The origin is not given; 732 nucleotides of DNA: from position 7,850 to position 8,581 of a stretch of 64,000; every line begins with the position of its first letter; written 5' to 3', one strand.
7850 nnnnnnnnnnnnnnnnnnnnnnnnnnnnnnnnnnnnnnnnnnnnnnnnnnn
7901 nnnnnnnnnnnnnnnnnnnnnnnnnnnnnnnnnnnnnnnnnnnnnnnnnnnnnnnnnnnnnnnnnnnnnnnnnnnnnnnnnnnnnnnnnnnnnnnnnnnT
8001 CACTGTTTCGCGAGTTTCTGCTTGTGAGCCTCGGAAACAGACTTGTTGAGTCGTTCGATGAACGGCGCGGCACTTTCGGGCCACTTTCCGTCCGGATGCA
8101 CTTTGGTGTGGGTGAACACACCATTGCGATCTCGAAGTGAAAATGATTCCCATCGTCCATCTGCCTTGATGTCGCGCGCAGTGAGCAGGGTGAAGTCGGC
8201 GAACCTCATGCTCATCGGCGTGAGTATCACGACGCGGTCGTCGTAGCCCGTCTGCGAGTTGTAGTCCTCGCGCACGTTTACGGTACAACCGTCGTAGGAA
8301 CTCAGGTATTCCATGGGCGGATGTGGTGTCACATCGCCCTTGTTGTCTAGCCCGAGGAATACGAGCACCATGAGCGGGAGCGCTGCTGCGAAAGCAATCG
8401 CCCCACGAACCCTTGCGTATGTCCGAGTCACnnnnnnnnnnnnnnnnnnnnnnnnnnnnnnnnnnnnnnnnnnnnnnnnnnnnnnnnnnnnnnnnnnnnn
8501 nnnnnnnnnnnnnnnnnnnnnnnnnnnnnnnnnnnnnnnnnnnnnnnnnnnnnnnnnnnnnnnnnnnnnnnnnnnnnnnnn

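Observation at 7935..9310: High-GC island with a divergent gene pair and two perfect palindromes in the shared control region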

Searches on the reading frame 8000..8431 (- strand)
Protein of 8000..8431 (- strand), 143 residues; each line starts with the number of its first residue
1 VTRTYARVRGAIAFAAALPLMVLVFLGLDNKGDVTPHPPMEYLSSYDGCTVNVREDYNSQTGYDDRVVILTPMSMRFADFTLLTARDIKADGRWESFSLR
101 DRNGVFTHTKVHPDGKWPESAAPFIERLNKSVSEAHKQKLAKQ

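Call 7: search_protein_families(library=pfam, proteins=[window:8000-8431:-], max_evalue=1)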
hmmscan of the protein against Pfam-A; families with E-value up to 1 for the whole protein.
window:8000-8431:- (143 aa): 1 family
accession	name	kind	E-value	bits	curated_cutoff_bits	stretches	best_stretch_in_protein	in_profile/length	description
PF22729.1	NCH3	-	0.19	12.1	27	0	108-126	37-55/74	NACHT C-terminal Helical domain 3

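Call 15: find_homologous_proteins(query=window:8000-8431:-)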
Query window:8000-8431:- (143 aa): 1 proteins with E <= 0.001 among 41 candidates.
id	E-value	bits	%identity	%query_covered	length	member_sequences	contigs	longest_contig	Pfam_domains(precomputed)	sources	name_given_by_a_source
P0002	9.1e-91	319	99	100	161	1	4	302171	-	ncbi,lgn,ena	-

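Call 23: search_protein_families(library=phrogs, proteins=[window:8000-8431:-], max_evalue=0.1)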
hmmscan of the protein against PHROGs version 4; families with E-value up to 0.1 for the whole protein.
window:8000-8431:- (143 aa): 0 families

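Call 24: search_protein_families(library=padloc, proteins=[window:8000-8431:-], max_evalue=0.1)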
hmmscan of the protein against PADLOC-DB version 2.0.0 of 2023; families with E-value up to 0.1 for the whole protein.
window:8000-8431:- (143 aa): 0 families

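Call 25: search_protein_families(library=ncbifam, proteins=[window:8000-8431:-], max_evalue=0.1)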
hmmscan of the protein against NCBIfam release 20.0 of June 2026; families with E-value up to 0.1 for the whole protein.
window:8000-8431:- (143 aa): 0 families

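Call 32: predict_structure(protein=window:8000-8431:-)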
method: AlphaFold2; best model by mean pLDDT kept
length: 143 residues; sequences in the alignment: 1
mean_pLDDT: 54.4   pTM: 0.35
mean pLDDT of the five models: 54.4, 51.9, 50.3, 44.4, 40.0
residues with pLDDT >= 90: 0; 70-90: 0; 50-70: 110; < 50: 33
segments of 3 or more residues with pLDDT < 50: 29-35, 74-81, 102-106
pLDDT, mean of each block of 10 residues (from residue 1): 53 57 53 51 58 59 55 48 52 56 49 50 62 59 50
secondary structure, 60 per line:
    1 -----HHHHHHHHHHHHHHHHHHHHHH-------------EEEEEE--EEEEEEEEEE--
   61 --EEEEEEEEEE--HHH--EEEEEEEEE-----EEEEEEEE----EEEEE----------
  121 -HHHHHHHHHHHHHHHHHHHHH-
elements in order: H6-27 E41-46 E49-58 E63-72 E80-88 E94-101 E106-110 H122-142

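Call 41: search_dna_similar(query=window:8000-8431:-, collection=phages, mode=protein, max_evalue=1, max_rows=10)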
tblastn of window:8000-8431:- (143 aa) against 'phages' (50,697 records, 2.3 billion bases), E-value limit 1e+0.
No match.

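Call 52: search_solved_structures(query=window:8000-8431:-, max_evalue=10)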
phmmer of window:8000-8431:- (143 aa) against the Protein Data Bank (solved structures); distinct sequences matched with E-value up to 10: 9.
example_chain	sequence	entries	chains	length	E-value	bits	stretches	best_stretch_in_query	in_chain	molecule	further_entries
1uhf_A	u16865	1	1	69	0.034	17.3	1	62-120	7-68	INTERSECTIN 2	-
6rnr_A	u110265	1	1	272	0.97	12.6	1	73-134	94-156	Formamidopyrimidine-DNA glycosylase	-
6h0s_A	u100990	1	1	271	1.4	12.1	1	73-134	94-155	Formamidopyrimidine-DNA glycosylase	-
4pcz_A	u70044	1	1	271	1.4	12.1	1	73-134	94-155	Formamidopyrimidine-DNA glycosylase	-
1kfv_A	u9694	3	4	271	1.4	12.1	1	73-134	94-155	Formamido-pyrimidine DNA glycosylase | Formamidopyrimidine-DNA glycosylase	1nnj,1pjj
1pji_A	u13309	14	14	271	1.4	12.1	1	73-134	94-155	Formamidopyrimidine-DNA glycosylase | DNA glycosylase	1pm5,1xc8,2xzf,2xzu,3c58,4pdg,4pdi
4pd2_A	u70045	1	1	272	1.4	12.1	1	73-134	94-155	Formamidopyrimidine-DNA glycosylase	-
1tdz_A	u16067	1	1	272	1.4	12.1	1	73-134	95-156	formamidopyrimidine-DNA glycosylase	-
6fl1_A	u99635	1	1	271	1.4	12.1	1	73-134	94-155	Formamidopyrimidine-DNA glycosylase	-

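Call 56: find_related_loci(query=window:8000-8431:-, collection=viral_contigs, flank=5000)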
Query window:8000-8431:- (143 aa) in viral_contigs; peptide patterns used: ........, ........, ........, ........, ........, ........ (x = any residue, [..] = any of these).
10 stretches matched a pattern, but none encodes a relative of the query by tblastn (E <= 1e-3).

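Call 59: fold_search(model_id=the predicted structure, library=pdb)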
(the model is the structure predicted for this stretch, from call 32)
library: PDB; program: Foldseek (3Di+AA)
matches with E <= 10: 372; with E <= 0.001: 0
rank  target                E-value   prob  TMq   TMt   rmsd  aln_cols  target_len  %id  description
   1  6fhm_A                4.7e-02  0.84  0.27  0.21  15.9       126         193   12  Crystal structure of the F47E mutant of the lipoprotein localization factor, LolA (released 2018-07-25)
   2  6fhm_B                6.6e-02  0.77  0.27  0.21  15.5       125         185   10  Crystal structure of the F47E mutant of the lipoprotein localization factor, LolA (released 2018-07-25)
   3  8cgm_A                2.0e-01  0.82  0.32  0.25  10.2        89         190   15  Structure of the lipoprotein transporter LolA from Porphyromonas gingivalis (released 2023-06-21)
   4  7b28_G                3.5e-01  0.23  0.21  0.20  14.3       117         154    8  Complement inhibitor CirpA3 from Rhipicephalus pulchellus (released 2021-12-08)
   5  3rpx_A                4.4e-01  0.33  0.29  0.29  10.9       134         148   10  Crystal structure of complement component 1, q subcomponent binding protein, C1QBP (released 2011-05-11)
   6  4z48_A                4.6e-01  0.90  0.37  0.23   4.6        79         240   14  Crystal structure of a DUF1329 family protein (DESPIG_00262) from Desulfovibrio piger ATCC 29098 at 1.75 A resolution (released 2015-04-22)
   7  7b28_A                4.6e-01  0.20  0.21  0.20  14.9       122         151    6  Complement inhibitor CirpA3 from Rhipicephalus pulchellus (released 2021-12-08)
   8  5jrl_A                6.1e-01  0.30  0.25  0.08   7.0        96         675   10  Crystal Structure of the Sphingopyxin I Lasso Peptide Isopeptidase SpI-IsoP (Native) (released 2016-09-14)
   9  7b28_C                6.1e-01  0.18  0.21  0.20  14.3       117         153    8  Complement inhibitor CirpA3 from Rhipicephalus pulchellus (released 2021-12-08)
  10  1yqf_E                6.9e-01  0.51  0.42  0.35   8.8       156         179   15  Hypothetical protein from leishmania major unknown function sequence homologue to human p32 protein (released 2005-02-22)
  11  2kf2_MODEL_1_A        6.9e-01  0.18  0.27  0.24  17.4       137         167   14  Solution NMR structure of of Streptomyces coelicolor polyketide cyclase SCO5315. Northeast Structural Genomics (released 2009-05-19)
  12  5jrl_B                7.3e-01  0.23  0.23  0.07   7.4        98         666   10  Crystal Structure of the Sphingopyxin I Lasso Peptide Isopeptidase SpI-IsoP (Native) (released 2016-09-14)
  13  7b28_F                7.3e-01  0.16  0.21  0.20  14.9       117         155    6  Complement inhibitor CirpA3 from Rhipicephalus pulchellus (released 2021-12-08)
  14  2gop_A                9.1e-01  0.25  0.26  0.15   7.5        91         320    6  The beta-propeller domain of the Trilobed protease from Pyrococcus furiosus reveals an open velcro topology (released 2007-01-23)
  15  5jrl_D                9.6e-01  0.21  0.25  0.08   7.0        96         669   10  Crystal Structure of the Sphingopyxin I Lasso Peptide Isopeptidase SpI-IsoP (Native) (released 2016-09-14)
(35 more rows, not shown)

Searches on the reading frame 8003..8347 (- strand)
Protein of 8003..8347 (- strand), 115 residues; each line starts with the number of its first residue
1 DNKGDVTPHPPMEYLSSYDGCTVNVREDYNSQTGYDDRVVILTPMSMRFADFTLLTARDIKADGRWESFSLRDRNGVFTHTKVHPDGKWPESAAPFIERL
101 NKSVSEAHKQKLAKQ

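Call 61: search_protein_families(library=pfam, proteins=[window:8003-8347:-], max_evalue=10)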
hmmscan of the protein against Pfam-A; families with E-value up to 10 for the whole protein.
seq(115 aa): 1 family
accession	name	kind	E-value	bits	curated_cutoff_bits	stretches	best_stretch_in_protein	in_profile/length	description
PF22729.1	NCH3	-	0.091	13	27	1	80-98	37-55/74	NACHT C-terminal Helical domain 3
